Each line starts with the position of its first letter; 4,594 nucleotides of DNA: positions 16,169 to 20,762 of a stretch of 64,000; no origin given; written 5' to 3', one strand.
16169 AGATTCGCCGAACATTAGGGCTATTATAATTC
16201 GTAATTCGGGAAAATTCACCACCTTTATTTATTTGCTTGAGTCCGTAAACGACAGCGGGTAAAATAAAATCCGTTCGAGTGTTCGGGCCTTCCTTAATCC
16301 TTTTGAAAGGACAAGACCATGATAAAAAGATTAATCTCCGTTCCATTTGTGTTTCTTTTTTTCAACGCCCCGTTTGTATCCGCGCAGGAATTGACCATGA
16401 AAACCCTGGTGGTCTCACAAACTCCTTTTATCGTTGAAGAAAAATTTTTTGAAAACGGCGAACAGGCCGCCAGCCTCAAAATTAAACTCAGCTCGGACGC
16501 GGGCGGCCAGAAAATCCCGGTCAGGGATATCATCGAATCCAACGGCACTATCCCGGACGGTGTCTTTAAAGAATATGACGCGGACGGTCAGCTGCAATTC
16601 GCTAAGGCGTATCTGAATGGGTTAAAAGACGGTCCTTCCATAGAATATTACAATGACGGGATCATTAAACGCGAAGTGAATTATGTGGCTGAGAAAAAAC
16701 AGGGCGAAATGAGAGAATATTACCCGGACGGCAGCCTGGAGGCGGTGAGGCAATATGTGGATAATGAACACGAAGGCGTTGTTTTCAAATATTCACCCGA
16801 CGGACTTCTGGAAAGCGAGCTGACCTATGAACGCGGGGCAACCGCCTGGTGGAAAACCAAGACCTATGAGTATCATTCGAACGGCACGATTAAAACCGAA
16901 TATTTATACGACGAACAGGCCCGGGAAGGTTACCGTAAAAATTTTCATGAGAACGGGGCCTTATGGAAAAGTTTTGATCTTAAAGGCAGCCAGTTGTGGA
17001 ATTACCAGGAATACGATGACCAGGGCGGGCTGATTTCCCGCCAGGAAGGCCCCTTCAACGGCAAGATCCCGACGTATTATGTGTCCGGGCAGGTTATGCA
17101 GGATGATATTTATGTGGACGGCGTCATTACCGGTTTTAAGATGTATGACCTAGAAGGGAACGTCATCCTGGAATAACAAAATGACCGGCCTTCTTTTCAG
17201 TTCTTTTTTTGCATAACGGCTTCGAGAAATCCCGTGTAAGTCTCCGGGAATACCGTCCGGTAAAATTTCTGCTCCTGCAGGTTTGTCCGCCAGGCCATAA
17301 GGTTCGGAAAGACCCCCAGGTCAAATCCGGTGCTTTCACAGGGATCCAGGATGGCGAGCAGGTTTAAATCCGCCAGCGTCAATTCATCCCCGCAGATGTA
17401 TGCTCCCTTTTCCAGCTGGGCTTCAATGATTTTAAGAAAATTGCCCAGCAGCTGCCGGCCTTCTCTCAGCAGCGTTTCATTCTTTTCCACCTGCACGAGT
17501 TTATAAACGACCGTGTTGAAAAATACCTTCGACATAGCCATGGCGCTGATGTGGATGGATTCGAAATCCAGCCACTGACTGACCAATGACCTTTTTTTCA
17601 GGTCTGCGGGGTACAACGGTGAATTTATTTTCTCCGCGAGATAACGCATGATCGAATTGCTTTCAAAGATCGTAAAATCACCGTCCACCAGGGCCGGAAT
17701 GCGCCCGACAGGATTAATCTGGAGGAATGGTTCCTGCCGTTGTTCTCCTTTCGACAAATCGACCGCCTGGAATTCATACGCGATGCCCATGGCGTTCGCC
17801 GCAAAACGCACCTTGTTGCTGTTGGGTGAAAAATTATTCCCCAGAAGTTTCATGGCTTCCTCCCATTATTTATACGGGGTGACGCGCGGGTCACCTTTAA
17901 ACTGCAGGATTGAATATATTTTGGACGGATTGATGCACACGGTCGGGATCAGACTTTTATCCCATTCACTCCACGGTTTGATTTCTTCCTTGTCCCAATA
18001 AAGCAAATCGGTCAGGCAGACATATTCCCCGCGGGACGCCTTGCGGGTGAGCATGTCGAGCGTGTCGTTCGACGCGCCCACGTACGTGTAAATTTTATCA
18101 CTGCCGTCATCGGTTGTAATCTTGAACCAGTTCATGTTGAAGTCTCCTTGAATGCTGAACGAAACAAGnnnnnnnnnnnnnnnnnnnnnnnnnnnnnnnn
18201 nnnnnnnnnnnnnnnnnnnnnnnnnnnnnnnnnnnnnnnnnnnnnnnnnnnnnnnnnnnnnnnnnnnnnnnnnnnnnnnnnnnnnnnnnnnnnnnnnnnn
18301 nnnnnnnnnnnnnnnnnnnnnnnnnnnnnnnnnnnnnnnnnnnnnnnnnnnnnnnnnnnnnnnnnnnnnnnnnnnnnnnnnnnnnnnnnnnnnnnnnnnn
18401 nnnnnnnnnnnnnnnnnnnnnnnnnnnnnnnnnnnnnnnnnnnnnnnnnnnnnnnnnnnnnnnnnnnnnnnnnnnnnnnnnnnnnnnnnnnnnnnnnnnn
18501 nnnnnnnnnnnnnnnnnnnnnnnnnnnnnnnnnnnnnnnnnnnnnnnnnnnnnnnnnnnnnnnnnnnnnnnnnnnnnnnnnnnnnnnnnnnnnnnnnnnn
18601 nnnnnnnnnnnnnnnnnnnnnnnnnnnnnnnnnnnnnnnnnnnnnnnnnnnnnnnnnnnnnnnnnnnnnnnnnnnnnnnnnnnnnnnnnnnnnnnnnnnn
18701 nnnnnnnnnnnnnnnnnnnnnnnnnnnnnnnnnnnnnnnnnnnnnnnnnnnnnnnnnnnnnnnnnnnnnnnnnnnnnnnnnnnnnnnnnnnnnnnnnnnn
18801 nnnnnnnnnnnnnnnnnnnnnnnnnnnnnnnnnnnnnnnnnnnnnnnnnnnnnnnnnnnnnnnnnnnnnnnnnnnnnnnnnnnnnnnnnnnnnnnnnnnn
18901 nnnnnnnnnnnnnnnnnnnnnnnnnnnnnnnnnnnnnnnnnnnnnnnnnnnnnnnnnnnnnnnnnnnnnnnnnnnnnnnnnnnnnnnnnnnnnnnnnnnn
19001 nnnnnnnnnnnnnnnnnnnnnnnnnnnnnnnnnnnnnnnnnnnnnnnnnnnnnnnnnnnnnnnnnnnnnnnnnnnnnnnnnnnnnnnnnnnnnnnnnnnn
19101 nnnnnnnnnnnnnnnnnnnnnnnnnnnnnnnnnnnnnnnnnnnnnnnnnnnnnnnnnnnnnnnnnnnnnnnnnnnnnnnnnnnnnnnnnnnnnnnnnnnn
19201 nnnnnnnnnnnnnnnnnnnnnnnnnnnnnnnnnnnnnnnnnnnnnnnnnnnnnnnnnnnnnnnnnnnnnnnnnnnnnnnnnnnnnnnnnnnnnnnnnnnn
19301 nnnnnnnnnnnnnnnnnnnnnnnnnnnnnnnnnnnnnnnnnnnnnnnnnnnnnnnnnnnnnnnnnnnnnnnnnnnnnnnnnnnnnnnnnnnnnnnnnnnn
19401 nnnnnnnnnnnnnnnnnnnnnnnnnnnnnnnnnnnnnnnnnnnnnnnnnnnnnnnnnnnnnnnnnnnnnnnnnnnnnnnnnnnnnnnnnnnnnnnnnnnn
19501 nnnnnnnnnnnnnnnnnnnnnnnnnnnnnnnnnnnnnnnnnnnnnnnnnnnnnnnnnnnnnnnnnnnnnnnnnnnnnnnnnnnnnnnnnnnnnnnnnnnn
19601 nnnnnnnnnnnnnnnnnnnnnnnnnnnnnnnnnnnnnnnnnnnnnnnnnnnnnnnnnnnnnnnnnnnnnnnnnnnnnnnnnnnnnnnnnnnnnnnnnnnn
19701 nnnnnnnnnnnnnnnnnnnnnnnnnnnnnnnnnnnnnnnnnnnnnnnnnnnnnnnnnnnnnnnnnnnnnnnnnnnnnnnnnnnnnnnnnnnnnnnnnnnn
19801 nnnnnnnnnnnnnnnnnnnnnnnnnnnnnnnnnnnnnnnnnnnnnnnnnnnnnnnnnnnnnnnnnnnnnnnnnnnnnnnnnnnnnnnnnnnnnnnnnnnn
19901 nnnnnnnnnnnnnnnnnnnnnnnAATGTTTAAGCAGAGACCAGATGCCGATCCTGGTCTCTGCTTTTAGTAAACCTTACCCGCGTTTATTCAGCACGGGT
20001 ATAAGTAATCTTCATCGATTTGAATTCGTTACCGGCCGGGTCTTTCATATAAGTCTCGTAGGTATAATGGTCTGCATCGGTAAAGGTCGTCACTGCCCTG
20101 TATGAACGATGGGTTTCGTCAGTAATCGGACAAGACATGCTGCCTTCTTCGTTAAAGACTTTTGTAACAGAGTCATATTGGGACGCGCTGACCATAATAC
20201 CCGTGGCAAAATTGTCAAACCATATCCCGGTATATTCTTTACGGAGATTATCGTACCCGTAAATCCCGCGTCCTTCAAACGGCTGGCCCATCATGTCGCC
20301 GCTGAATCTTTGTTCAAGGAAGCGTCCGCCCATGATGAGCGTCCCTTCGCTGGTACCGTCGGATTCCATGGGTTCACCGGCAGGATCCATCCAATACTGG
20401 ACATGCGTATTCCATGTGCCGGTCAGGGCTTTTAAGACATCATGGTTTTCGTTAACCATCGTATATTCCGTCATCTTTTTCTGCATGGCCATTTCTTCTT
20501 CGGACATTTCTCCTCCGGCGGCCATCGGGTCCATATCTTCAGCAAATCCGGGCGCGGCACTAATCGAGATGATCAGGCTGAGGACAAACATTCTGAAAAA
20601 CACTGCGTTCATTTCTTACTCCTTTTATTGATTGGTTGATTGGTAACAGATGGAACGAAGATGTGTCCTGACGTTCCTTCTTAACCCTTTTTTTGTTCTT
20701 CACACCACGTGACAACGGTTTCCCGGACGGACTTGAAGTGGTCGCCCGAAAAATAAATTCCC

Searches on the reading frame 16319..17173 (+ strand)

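Call 41: search_protein_families(library=pfam, proteins=[window:16319-17173:+], max_evalue=0.001)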
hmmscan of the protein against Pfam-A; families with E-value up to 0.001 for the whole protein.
window:16319-17173:+ (285 aa): 1 family
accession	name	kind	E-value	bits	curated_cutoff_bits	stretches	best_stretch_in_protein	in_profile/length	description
PF07661.19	MORN_2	-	4.6e-17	60.6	29.6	0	103-123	1-21/22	MORN repeat variant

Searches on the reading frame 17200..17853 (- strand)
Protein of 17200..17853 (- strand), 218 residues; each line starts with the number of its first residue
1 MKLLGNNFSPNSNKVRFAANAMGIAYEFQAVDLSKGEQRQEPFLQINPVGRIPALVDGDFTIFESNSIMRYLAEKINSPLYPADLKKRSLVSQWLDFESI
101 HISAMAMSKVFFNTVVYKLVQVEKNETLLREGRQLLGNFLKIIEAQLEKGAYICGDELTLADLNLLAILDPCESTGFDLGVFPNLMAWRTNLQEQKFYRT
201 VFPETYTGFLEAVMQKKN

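Call 41: search_protein_families(library=pfam, proteins=[window:17200-17853:-], max_evalue=0.001)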
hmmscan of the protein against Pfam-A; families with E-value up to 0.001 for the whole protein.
window:17200-17853:- (218 aa): 6 families
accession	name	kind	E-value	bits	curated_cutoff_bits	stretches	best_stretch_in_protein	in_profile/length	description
PF02798.26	GST_N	-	3e-18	66.3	20.9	1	1-74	3-76/76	Glutathione S-transferase, N-terminal domain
PF13409.12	GST_N_2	-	4.4e-15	56.5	25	1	8-74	1-69/70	Glutathione S-transferase, N-terminal domain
PF13417.12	GST_N_3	-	1.2e-14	54.8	22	1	5-76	3-71/75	Glutathione S-transferase, N-terminal domain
PF00043.30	GST_C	-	2.2e-12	47.5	20.7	1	118-195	17-92/93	Glutathione S-transferase, C-terminal domain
PF13410.11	GST_C_2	-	3.5e-08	33.9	24.9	1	129-189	4-67/69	Glutathione S-transferase, C-terminal domain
PF14497.11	GST_C_3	-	2.8e-07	31.1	21.6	1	131-195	26-94/104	Glutathione S-transferase, C-terminal domain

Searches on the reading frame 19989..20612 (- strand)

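Call 41: search_protein_families(library=pfam, proteins=[window:19989-20612:-], max_evalue=0.001)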
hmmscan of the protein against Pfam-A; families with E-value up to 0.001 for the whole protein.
window:19989-20612:- (208 aa): 1 family
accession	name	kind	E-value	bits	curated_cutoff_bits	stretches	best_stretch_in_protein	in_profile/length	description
PF07617.17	DUF1579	-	4.2e-40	137.6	25.2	1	55-206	4-155/155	Protein of unknown function (DUF1579)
